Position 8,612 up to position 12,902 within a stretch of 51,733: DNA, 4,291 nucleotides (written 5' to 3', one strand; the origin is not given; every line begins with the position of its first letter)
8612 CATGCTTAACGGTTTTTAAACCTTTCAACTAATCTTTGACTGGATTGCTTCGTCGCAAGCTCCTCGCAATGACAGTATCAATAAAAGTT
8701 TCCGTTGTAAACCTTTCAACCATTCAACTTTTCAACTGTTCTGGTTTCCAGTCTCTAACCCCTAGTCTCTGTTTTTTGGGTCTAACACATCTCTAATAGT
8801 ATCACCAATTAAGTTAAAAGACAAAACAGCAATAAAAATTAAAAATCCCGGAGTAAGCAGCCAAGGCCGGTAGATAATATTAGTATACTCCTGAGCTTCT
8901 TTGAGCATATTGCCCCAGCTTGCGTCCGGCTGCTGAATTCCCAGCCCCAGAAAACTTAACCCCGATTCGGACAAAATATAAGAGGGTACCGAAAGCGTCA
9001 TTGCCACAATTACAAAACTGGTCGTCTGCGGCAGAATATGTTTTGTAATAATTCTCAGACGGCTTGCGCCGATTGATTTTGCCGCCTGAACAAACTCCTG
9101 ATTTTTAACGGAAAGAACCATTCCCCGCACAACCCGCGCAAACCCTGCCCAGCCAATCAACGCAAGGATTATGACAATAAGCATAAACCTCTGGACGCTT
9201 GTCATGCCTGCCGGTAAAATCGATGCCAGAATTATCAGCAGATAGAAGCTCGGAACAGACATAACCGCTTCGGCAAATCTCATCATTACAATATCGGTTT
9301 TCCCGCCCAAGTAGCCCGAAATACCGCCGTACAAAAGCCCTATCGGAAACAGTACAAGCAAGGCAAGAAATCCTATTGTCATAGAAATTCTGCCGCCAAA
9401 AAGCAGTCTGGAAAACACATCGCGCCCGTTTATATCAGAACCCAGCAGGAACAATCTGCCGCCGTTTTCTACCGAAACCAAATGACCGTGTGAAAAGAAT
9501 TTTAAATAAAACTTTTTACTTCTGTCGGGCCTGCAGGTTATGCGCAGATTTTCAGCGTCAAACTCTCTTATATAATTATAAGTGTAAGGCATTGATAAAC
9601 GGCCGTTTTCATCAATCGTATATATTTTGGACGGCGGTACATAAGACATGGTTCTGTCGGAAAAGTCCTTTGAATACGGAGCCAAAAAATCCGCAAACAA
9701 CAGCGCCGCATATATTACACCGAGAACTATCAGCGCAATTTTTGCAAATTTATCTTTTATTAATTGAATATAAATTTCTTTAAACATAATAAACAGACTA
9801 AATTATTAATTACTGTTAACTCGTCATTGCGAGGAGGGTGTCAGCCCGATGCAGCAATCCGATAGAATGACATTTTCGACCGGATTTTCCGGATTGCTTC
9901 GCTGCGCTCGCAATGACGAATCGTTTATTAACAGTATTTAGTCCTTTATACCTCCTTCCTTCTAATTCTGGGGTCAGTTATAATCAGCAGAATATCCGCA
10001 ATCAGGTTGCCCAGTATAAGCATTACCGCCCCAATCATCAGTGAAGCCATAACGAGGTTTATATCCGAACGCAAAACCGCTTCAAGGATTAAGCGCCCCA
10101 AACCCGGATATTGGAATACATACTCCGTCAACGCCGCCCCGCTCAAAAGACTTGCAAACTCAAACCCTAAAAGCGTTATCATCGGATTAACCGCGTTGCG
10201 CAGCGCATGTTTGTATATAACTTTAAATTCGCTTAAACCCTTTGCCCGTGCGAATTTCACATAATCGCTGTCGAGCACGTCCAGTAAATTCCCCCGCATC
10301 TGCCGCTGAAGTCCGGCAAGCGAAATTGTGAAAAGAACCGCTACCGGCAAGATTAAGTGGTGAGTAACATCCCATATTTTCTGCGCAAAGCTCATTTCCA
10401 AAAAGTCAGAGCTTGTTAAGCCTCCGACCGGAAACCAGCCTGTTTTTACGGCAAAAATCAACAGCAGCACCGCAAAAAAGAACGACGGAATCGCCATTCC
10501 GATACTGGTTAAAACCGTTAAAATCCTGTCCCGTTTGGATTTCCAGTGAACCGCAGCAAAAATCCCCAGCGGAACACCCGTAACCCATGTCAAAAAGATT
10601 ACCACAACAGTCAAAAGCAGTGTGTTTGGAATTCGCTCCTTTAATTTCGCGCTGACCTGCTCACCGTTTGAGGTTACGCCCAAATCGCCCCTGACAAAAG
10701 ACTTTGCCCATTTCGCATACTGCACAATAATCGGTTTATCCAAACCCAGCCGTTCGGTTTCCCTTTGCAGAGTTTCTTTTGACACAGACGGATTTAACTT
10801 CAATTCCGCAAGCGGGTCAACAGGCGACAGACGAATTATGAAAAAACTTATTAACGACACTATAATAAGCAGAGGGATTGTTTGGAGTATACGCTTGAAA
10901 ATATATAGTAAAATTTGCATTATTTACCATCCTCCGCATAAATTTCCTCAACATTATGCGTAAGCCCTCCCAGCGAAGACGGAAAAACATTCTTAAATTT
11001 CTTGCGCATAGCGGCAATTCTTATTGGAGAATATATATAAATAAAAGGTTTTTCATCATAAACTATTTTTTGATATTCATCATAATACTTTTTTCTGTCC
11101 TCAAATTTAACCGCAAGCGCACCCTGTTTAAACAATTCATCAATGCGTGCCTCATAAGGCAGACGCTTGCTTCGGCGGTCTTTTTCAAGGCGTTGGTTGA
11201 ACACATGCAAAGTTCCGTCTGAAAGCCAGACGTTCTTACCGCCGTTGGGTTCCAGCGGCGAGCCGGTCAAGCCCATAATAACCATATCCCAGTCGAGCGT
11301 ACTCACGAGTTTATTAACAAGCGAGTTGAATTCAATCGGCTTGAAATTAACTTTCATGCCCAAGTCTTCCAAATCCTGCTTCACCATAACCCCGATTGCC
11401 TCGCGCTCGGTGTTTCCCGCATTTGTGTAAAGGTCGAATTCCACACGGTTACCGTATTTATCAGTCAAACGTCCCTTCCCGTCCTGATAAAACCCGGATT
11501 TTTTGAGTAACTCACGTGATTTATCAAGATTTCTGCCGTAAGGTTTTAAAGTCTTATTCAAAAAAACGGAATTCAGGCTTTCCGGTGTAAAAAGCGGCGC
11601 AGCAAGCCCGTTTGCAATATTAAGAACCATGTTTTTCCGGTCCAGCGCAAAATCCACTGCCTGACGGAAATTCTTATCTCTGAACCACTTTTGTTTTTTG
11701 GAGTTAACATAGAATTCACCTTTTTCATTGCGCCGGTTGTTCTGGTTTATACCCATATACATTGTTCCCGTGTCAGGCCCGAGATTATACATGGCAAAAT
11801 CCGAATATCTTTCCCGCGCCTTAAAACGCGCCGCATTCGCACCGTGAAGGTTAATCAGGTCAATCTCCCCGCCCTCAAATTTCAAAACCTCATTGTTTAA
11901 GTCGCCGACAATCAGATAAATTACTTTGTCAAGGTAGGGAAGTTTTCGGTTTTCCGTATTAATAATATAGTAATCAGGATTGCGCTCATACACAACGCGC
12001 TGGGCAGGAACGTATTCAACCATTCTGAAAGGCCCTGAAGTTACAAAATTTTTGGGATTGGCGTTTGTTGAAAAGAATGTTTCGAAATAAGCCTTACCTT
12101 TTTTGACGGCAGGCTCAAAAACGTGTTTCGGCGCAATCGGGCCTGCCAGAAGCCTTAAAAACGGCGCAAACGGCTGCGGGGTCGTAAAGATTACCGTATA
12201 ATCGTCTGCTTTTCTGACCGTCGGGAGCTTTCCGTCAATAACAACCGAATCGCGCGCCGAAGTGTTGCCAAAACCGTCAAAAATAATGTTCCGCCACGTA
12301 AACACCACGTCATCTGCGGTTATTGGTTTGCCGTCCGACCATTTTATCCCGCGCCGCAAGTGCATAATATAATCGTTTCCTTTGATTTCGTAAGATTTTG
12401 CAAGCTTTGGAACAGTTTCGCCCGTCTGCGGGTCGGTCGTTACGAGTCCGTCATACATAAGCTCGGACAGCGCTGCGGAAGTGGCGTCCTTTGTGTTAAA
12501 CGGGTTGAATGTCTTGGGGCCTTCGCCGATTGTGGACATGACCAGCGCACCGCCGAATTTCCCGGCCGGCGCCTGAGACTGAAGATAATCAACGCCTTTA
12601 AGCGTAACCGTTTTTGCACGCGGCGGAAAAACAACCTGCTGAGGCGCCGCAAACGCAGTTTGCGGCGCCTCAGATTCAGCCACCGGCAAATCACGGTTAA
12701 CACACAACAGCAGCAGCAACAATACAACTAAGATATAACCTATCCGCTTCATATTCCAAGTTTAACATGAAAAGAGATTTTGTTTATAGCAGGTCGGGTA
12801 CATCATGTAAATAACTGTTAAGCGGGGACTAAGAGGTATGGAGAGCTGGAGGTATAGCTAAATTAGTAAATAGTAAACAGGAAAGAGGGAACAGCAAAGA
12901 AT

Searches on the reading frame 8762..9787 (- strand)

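Call 72: search_protein_families(library=pfam, proteins=[window:8762-9787:-], max_evalue=0.00001)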
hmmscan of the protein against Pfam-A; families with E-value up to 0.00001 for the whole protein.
window:8762-9787:- (341 aa): 2 families
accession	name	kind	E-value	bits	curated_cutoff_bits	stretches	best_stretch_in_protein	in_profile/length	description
PF00528.27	BPD_transp_1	-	3.1e-33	115.5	26.4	1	150-340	1-183/184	Binding-protein-dependent transport system inner membrane component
PF12911.12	OppC_N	-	3.7e-08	33.6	23.9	1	2-52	3-53/53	N-terminal TM domain of oligopeptide transport permease C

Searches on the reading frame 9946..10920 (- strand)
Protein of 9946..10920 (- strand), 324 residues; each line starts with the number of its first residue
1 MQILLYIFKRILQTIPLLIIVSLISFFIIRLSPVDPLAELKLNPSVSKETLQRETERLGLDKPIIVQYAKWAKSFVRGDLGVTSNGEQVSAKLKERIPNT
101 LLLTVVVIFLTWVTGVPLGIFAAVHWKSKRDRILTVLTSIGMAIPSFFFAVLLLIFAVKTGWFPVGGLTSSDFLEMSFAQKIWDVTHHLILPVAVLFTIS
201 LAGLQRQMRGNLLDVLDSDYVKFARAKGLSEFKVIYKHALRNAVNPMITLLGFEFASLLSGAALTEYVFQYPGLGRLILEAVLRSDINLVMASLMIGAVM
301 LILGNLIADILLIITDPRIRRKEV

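Call 72: search_protein_families(library=pfam, proteins=[window:9946-10920:-], max_evalue=0.00001)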
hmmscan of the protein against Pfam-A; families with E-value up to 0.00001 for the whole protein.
window:9946-10920:- (324 aa): 2 families
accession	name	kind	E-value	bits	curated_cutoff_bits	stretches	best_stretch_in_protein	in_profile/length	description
PF00528.27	BPD_transp_1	-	2.3e-46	158.3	26.4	1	115-321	1-184/184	Binding-protein-dependent transport system inner membrane component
PF19300.4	BPD_transp_1_N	-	1.6e-10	41.6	23.8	1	4-79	2-76/114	Binding-prot-dependent transport system membrane comp, N-term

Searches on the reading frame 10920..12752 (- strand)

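Call 72: search_protein_families(library=pfam, proteins=[window:10920-12752:-], max_evalue=0.00001)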
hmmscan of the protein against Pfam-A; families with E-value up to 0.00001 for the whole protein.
window:10920-12752:- (610 aa): 1 family
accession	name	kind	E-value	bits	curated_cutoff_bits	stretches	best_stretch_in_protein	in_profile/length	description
PF00496.27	SBP_bac_5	-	1.1e-77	262.1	32.4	1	113-512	2-363/368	Bacterial extracellular solute-binding proteins, family 5 Middle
